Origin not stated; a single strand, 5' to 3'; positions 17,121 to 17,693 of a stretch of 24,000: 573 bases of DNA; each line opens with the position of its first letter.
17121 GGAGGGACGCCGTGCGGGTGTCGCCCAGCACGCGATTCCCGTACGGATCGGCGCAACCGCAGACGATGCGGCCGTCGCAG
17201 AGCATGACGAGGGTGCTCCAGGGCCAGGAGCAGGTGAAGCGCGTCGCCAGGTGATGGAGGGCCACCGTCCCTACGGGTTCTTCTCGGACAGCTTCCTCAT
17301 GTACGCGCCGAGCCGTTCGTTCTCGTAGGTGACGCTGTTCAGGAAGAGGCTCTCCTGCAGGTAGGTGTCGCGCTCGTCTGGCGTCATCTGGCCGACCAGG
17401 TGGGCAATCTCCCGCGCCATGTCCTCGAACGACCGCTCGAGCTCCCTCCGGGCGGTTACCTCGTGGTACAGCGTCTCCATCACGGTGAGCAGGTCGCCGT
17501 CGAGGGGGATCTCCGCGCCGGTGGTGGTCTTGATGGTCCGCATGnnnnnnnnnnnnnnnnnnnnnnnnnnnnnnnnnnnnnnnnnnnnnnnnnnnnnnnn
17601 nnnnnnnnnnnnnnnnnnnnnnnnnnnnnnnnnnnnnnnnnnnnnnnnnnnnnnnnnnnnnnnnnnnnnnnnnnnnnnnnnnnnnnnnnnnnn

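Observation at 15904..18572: Four-gene operon (ECF sigma, STAS antagonist, 90-aa acidic protein, atypical radical SAM) with no recognisable anti-sigma factor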

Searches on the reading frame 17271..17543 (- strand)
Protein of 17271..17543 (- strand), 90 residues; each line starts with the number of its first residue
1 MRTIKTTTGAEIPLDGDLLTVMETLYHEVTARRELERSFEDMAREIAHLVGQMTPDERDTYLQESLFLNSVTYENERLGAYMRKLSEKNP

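Call 5: search_protein_families(library=pfam, proteins=[window:17271-17543:-], max_evalue=1)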
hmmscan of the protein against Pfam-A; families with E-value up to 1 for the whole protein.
window:17271-17543:- (90 aa): 2 families
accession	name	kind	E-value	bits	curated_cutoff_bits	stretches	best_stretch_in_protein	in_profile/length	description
PF11521.13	TFIIE-A_C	-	0.058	14.2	22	1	47-63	58-74/85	C-terminal general transcription factor TFIIE alpha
PF24627.1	PUMA_CC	-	0.16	12.4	30.1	1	28-49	27-48/74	PUMA coiled-coil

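Call 6: search_protein_families(library=ncbifam, proteins=[window:17271-17543:-], max_evalue=1)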
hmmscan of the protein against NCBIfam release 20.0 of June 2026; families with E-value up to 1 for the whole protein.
window:17271-17543:- (90 aa): 0 families

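Call 7: find_homologous_proteins(query=window:17271-17543:-, max_evalue=0.01)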
Query window:17271-17543:- (90 aa): 6209 proteins with E <= 0.01 among 6210 candidates; the best 120 are listed.
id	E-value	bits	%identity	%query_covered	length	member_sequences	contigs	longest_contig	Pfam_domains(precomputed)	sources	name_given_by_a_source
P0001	2.8e-51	188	100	100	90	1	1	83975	-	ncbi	ncbi:MAG: hypothetical protein R6V57_15100 [Vicinamibacterales bacterium]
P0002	1.4e-47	177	96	99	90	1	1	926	-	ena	-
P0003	1.5e-47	177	96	99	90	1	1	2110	-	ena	-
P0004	1.9e-47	176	94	99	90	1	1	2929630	-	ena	-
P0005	2.1e-47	176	93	99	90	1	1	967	-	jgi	jgi:hypothetical protein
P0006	2.6e-47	176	93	100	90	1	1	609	-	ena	-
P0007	3.6e-47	175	94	99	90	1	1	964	-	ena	-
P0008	3.8e-47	175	94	99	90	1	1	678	-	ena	-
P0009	4.3e-47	175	93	100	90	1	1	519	-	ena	-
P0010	5.2e-47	175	93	100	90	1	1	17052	-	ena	-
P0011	5.8e-47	175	94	99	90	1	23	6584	-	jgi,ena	jgi:hypothetical protein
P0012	6.3e-47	175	95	97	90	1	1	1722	-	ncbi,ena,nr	ncbi:MAG TPA: hypothetical protein VLN08_03475 [Vicinamibacterales bacterium]|nr:hypothetical protei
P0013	8.5e-47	174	93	100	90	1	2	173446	-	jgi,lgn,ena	jgi:hypothetical protein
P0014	1.0e-46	174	95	97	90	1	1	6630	-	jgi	jgi:hypothetical protein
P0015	1.2e-46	174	92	100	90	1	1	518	-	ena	-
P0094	6.7e-43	162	89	99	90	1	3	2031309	-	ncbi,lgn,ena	-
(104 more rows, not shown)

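Call 9: find_encoding_contigs(protein=P0094, flank=6000, max_places=3)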
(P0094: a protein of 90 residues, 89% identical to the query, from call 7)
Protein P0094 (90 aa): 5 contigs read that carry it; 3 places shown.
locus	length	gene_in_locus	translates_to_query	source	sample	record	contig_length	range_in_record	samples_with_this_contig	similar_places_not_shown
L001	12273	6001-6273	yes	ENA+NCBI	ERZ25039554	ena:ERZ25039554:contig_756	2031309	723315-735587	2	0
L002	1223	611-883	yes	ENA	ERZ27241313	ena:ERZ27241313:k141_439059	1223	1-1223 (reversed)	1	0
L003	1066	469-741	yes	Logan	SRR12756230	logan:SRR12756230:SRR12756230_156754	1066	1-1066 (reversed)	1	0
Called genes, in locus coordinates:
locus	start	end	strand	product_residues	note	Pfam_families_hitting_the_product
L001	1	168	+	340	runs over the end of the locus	PF01018:GTP1_OBG, PF01926:MMR_HSR1, PF02421:FeoB_N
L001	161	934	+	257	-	PF01467:CTP_transf_like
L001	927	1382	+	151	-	PF02410:RsfS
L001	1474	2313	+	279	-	PF18912:DZR_2, PF00156:Pribosyltran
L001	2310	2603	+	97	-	PF01402:RHH_1 (weak)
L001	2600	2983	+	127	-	PF01850:PIN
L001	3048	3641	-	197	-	PF02223:Thymidylate_kin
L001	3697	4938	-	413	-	PF00278:Orn_DAP_Arg_deC, PF02784:Orn_Arg_deC_N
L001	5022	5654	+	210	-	PF07638:Sigma70_ECF, PF04542:Sigma70_r2, PF08281:Sigma70_r4_2, PF04545:Sigma70_r4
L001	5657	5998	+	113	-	PF01740:STAS, PF13466:STAS_2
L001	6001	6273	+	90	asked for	-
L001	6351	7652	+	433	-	PF13186:SPASM (weak), PF04055:Radical_SAM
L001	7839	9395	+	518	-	PF08448:PAS_4, PF13426:PAS_9, PF00989:PAS, PF08448:PAS_4, PF13188:PAS_8, PF13426:PAS_9, PF08447:PAS_3, PF07228:SpoIIE, +2 more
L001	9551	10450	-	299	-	PF03331:LpxC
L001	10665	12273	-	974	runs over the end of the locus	PF00005:ABC_tran (faint), PF02463:SMC_N (faint), PF03193:RsgA_GTPase (faint), PF13191:AAA_16 (faint), PF13476:AAA_23 (faint), PF13555:AAA_29 (faint), PF17760:UvrA_inter, PF17755:UvrA_DNA-bind, +3 more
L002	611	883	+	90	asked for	-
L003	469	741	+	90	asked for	-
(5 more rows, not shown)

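Call 13: search_protein_representatives(protein=window:17271-17543:-)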
Query: 90 residues. Proteins with E-value up to 0.001 (for the whole library): 277; up to 1e-10: 121; up to 1e-30: 5. The best 150 are listed.
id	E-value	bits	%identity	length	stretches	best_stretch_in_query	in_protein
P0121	1.3e-31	124.2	69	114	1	1-87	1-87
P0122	1.5e-31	124.0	69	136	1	1-89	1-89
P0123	4.2e-31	122.6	68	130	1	1-90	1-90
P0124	4.3e-31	122.6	72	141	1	1-88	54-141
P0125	4.4e-31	122.5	70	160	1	1-88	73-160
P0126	1.1e-30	121.3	72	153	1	1-88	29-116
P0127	8.2e-30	118.5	67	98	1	1-87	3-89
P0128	1.1e-29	118.0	68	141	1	1-88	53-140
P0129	6.7e-29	115.6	65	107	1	1-86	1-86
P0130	5.1e-28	112.8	67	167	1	1-87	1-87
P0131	3.9e-27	109.9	70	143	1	1-82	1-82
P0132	1.4e-26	108.2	68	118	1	8-88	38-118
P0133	1.3e-25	105.1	73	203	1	14-86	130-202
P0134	1.8e-25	104.6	65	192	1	4-84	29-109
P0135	3.0e-25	104.0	69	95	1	1-75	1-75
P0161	3.7e-20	87.7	52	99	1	3-89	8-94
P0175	3.2e-17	78.4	49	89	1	8-86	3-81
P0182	3.5e-16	75.1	45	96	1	1-89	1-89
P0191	1.2e-15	73.4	49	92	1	1-86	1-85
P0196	2.8e-15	72.2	44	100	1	1-85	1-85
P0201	1.6e-14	69.9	47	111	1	2-86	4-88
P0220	5.6e-12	61.7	43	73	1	21-89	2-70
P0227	2.0e-11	59.9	40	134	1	1-86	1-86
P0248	1.5e-10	57.2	38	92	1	8-85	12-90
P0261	6.2e-10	55.2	40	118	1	6-86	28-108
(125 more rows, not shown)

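Call 15: find_encoding_contigs(protein=P0248, flank=6000, max_places=3)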
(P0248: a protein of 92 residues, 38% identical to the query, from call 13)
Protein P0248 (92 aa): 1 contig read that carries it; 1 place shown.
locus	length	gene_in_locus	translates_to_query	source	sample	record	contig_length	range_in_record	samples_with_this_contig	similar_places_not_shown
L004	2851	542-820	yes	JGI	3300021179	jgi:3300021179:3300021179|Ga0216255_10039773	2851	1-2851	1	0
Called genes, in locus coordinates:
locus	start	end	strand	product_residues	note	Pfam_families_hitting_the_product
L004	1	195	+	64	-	?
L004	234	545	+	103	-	-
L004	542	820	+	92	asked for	-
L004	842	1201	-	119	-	-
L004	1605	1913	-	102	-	-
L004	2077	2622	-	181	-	PF00535:Glycos_transf_2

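Call 16: find_encoding_contigs(protein=P0182, flank=6000, max_places=3)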
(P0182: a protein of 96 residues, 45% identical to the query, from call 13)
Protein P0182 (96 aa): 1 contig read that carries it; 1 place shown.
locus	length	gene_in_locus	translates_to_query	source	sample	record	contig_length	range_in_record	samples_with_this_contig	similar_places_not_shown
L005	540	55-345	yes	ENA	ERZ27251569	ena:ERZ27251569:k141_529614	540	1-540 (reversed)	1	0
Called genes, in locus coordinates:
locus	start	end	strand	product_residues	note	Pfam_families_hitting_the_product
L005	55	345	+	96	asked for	-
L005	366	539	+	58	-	?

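Call 19: find_related_loci(query=A1, collection=genome_contigs, flank=6000)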
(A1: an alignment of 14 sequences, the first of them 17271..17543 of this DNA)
Query A1 (90 aa) in genome_contigs; peptide patterns used: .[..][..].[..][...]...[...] (x = any residue, [..] = any of these).
456 stretches matched a pattern; 407 encode a relative of the query (tblastn E <= 1e-3); the best 80 are kept; 80 distinct loci.
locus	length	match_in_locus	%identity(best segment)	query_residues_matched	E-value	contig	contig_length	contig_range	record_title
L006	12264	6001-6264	94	1-88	7e-53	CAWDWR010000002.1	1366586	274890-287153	MAG: uncultured Acidobacteriota bacterium isolate MFD05942.bin.2.66 genome assembly, contig: contig_7098, whole genome s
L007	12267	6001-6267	91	1-89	1e-50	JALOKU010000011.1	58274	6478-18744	MAG: Vicinamibacterales bacterium isolate Prado007 scaffold_254, whole genome shotgun sequence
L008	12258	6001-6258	92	1-86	2e-49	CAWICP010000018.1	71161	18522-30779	MAG: uncultured Acidobacteriota bacterium isolate MFD00709.bin.3.153 genome assembly, contig: contig_50130, whole genome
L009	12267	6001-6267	89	1-89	3e-49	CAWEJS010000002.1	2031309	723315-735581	MAG: uncultured Acidobacteriota bacterium isolate MFD05942.bin.1.7 genome assembly, contig: contig_756, whole genome sho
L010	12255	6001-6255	89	1-85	2e-48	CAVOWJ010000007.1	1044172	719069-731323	MAG: uncultured Acidobacteriota bacterium isolate MFD00032.bin.3.97 genome assembly, contig: contig_18652, whole genome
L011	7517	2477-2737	86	1-87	1e-46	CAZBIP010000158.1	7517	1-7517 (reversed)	MAG TPA_asm: uncultured Vicinamibacterales bacterium isolate SRP192927_co7_141 genome assembly, contig: NODE_21754_lengt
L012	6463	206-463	86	1-86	4e-46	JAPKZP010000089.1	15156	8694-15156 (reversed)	MAG: Acidobacteria bacterium isolate LacPavin_0419_WC70S_MAG_67_7 LacPavin_0419_WC70S_scaffold_58512, whole genome shotg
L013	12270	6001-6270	81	1-90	2e-45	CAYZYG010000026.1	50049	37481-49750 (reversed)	MAG TPA_asm: uncultured Vicinamibacterales bacterium isolate SRP329715_co1_323 genome assembly, contig: NODE_817_length_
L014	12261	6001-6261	85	1-87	9e-45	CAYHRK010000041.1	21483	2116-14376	MAG TPA_asm: uncultured Vicinamibacterales bacterium isolate ERP119705_co14_214 genome assembly, contig: NODE_2292_lengt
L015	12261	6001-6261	83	1-87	9e-45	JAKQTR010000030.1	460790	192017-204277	MAG: Acidobacteriota bacterium isolate USST_maxbin.036 k141_1206713, whole genome shotgun sequence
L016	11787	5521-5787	81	1-89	1e-43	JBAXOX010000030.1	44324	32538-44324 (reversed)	MAG: Acidobacteriota bacterium isolate ELA516 MAG516_30, whole genome shotgun sequence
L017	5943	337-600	72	1-88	2e-42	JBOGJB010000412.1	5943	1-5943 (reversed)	MAG: Vicinamibacterales bacterium isolate M3-S_metawrap_bin.293 k127_1073100, whole genome shotgun sequence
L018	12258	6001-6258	79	1-86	8e-42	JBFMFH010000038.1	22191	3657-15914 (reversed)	MAG: Acidobacteriota bacterium isolate MAG266 MAG266_38, whole genome shotgun sequence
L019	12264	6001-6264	74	1-88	1e-41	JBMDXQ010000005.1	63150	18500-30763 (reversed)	MAG: Vicinamibacterales bacterium isolate FBaSoil0_16 FBaSoil0_contig5, whole genome shotgun sequence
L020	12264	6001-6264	75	1-88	4e-41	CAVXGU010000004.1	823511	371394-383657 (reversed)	MAG: uncultured Acidobacteriota bacterium isolate MFD02416.bin.1.281 genome assembly, contig: contig_70963, whole genome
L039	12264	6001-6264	72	1-88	3e-39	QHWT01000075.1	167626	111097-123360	MAG: Acidobacteria bacterium isolate gp6 AA36 14_0927_09_20cm_scaffold_268_curated, whole genome shotgun sequence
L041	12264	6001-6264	70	1-88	5e-39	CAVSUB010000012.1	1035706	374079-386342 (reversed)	MAG: uncultured Acidobacteriota bacterium isolate MFD06298.bin.1.233 genome assembly, contig: contig_5512, whole genome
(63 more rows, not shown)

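Call 24: find_encoding_contigs(protein=P0161, flank=6000, max_places=2)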
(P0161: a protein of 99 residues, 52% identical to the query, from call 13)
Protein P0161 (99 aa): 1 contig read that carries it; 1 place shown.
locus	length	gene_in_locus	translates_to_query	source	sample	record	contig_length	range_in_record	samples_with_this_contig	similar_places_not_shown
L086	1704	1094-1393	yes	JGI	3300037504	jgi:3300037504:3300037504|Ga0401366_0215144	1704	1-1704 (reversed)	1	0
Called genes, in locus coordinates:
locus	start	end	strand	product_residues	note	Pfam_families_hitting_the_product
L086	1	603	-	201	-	?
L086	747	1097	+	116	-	PF01740:STAS, PF13466:STAS_2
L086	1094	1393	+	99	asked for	-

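Call 25: find_encoding_contigs(protein=P0201, flank=6000, max_places=2)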
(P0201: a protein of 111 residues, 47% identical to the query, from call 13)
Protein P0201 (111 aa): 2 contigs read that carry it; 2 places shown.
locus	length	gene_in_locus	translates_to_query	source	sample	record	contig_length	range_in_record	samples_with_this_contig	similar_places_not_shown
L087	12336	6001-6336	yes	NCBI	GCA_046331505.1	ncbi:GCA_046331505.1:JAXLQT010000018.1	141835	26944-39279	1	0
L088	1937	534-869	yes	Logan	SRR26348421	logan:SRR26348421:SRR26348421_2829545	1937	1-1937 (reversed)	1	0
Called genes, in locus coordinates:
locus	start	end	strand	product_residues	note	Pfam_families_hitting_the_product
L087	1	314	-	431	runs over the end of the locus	PF00657:Lipase_GDSL (weak), PF13472:Lipase_GDSL_2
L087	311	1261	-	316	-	PF12911:OppC_N, PF00528:BPD_transp_1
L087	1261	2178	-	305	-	PF00528:BPD_transp_1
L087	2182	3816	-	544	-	PF00496:SBP_bac_5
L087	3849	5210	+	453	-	-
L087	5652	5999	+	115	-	PF01740:STAS, PF13466:STAS_2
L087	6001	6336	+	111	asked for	-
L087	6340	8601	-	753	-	PF23139:OB_YrrC, PF00633:HHH (faint), PF14520:HHH_5 (weak), PF14490:HHH_RecD2, PF13245:AAA_19, PF13604:AAA_30, PF18335:SH3_13, PF13538:UvrD_C_2, +2 more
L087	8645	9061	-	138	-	PF02823:ATP-synt_DE_N, PF00401:ATP-synt_DE (weak)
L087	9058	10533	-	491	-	PF02874:ATP-synt_ab_N, PF00006:ATP-synt_ab, PF22919:ATP-synt_VA_C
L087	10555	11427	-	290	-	PF00231:ATP-synt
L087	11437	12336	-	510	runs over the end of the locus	PF02874:ATP-synt_ab_N, PF00006:ATP-synt_ab, PF00306:ATP-synt_ab_C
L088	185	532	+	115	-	PF01740:STAS, PF13466:STAS_2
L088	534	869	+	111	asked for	-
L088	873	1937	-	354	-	?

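Call 26: find_encoding_contigs(protein=P0261, flank=6000, max_places=2)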
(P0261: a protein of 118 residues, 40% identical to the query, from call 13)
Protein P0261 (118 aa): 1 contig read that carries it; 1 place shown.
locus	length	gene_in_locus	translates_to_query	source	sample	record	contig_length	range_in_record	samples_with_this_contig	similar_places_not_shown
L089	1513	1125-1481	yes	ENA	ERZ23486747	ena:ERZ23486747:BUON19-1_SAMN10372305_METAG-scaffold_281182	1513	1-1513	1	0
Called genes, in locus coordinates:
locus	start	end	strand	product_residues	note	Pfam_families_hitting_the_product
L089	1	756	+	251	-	?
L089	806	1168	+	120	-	PF01740:STAS, PF13466:STAS_2 (weak)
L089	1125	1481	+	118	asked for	-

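Call 27: find_encoding_contigs(protein=P0196, flank=6000, max_places=2)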
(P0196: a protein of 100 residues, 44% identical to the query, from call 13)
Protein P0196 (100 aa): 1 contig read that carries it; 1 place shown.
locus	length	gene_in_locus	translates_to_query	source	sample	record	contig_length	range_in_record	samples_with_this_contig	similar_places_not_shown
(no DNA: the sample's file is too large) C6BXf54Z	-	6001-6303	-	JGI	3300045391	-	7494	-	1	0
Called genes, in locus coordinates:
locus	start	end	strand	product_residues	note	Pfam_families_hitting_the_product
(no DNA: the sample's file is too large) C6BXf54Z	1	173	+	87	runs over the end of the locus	PF01016:Ribosomal_L27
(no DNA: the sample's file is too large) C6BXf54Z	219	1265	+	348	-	PF01018:GTP1_OBG, PF01926:MMR_HSR1, PF02421:FeoB_N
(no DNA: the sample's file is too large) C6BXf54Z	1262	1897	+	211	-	PF01467:CTP_transf_like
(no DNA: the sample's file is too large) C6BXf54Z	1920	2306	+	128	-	PF02410:RsfS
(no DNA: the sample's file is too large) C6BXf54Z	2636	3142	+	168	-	PF00156:Pribosyltran (weak)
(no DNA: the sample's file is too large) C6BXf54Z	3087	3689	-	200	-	PF02223:Thymidylate_kin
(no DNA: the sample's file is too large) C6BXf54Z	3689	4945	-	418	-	PF00278:Orn_DAP_Arg_deC, PF02784:Orn_Arg_deC_N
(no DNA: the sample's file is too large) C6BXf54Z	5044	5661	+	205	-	PF07638:Sigma70_ECF, PF04542:Sigma70_r2, PF08281:Sigma70_r4_2, PF04545:Sigma70_r4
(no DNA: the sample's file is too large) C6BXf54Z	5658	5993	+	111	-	PF01740:STAS, PF13466:STAS_2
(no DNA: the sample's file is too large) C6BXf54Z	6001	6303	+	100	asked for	-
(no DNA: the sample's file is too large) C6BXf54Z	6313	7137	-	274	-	?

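Call 28: find_encoding_contigs(protein=P0175, flank=6000, max_places=2)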
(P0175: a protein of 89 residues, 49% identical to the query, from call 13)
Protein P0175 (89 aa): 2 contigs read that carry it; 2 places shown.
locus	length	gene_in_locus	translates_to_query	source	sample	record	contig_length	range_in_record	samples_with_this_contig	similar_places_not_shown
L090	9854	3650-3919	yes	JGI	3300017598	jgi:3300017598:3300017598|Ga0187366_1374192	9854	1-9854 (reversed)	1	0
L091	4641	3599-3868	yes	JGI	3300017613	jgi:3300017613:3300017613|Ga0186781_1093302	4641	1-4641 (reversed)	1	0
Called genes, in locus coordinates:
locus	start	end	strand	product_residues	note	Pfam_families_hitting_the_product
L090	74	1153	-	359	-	PF27675:YCF81_N, PF01850:PIN, PF01938:TRAM (weak)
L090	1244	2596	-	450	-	PF00772:DnaB, PF03796:DnaB_C, PF13481:AAA_25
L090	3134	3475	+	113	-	PF01740:STAS, PF13466:STAS_2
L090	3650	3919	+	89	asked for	-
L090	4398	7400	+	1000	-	PF08668:HDOD, PF08448:PAS_4 (weak), PF13426:PAS_9 (faint), PF02518:HATPase_c, PF00072:Response_reg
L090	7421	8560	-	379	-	PF04055:Radical_SAM, PF13353:Fer4_12 (weak), PF13186:SPASM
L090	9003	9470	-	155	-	PF04977:DivIC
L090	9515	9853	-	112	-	?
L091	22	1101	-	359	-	PF27675:YCF81_N, PF01850:PIN, PF01938:TRAM (weak)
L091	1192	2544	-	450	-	PF00772:DnaB, PF03796:DnaB_C, PF13481:AAA_25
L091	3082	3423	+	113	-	PF01740:STAS, PF13466:STAS_2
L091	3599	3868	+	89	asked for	-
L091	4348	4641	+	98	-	?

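Call 29: search_protein_families(library=pfam, proteins=[L089:1-756:+, L086:1-603:-, L087:3849-5210:+, L004:1-195:+, L090:4398-7400:+, L090:7421-8560:-], max_evalue=0.01)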
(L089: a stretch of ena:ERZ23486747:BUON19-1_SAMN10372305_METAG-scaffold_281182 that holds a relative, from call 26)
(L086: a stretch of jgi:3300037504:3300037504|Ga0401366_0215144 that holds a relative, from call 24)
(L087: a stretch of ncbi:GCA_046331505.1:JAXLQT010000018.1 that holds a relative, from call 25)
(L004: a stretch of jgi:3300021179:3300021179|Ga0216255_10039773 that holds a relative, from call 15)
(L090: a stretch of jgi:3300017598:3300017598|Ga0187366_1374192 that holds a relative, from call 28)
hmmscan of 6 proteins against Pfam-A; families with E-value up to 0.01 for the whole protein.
L089:1-756:+ (251 aa): 2 families
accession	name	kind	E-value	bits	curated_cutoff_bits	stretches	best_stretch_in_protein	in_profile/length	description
PF01545.26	Cation_efflux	-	1.6e-29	103.5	26.6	1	12-160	43-198/198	Cation efflux family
PF16916.11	ZT_dimer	-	1e-14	54.7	26.7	1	164-240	1-77/78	Dimerisation domain of Zinc Transporter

L086:1-603:- (201 aa): 1 family
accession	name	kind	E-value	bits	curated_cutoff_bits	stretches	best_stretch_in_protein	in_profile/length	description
PF00474.23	SSF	-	4.8e-17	62.4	22.8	1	33-197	1-164/406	Sodium:solute symporter family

L087:3849-5210:+ (453 aa): 1 family
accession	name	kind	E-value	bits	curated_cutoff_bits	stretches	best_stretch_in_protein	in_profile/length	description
PF09594.16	GT87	-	3.1e-05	24.3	25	1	187-397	1-228/237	Glycosyltransferase family 87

L004:1-195:+ (64 aa): 0 families

L090:4398-7400:+ (1000 aa): 9 families
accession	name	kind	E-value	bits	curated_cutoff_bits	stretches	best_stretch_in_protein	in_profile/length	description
PF08668.18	HDOD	-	3.2e-34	118.6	22.9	1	30-223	1-195/196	HDOD domain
PF00072.30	Response_reg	-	1.6e-22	80.2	30.2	1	882-991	1-110/111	Response regulator receiver domain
PF02518.31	HATPase_c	-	4.8e-22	78.9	26.4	1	754-859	2-110/111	Histidine kinase-, DNA gyrase B-, and HSP90-like ATPase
PF08448.16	PAS_4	-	1.7e-06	28.6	23.1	1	524-630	3-109/110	PAS fold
PF13426.13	PAS_9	-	2.7e-05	24.8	27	1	528-628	3-103/103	PAS domain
PF00512.31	HisKA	-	3.7e-05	24.1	26.9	1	645-706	2-63/66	His Kinase A (phospho-acceptor) domain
PF01966.28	HD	-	0.00071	20.3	22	1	124-163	2-41/116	HD domain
PF14501.12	HATPase_c_5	-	0.0029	17.9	22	1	758-846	6-92/102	GHKL domain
PF13188.13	PAS_8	-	0.0048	17.2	21.8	0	519-555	4-39/65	PAS domain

L090:7421-8560:- (379 aa): 3 families
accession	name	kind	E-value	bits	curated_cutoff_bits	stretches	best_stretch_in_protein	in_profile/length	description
PF04055.27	Radical_SAM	-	8.8e-22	78.5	29.5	1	32-183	2-162/166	Radical SAM superfamily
PF13186.11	SPASM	-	9.3e-13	48.7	21.5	1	254-315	1-67/67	Iron-sulfur cluster-binding domain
PF13353.11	Fer4_12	-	5e-07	30.5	22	1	36-121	14-105/137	4Fe-4S single cluster domain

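Call 30: predict_structure(alignment_id=A1)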
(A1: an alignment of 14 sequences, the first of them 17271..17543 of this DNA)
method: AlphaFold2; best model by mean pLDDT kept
length: 90 residues; sequences in the alignment: 14
mean_pLDDT: 88.0   pTM: 0.69
mean pLDDT of the five models: 88.0, 86.8, 82.6, 79.3, 72.2
residues with pLDDT >= 90: 60; 70-90: 22; 50-70: 8; < 50: 0
segments of 3 or more residues with pLDDT < 50: none
pLDDT, mean of each block of 10 residues (from residue 1): 89 91 87 70 91 95 93 92 84
secondary structure, 60 per line:
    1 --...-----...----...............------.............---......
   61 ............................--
elements in order: E3-5 E11-13 H18-32 H39-51 H55-88
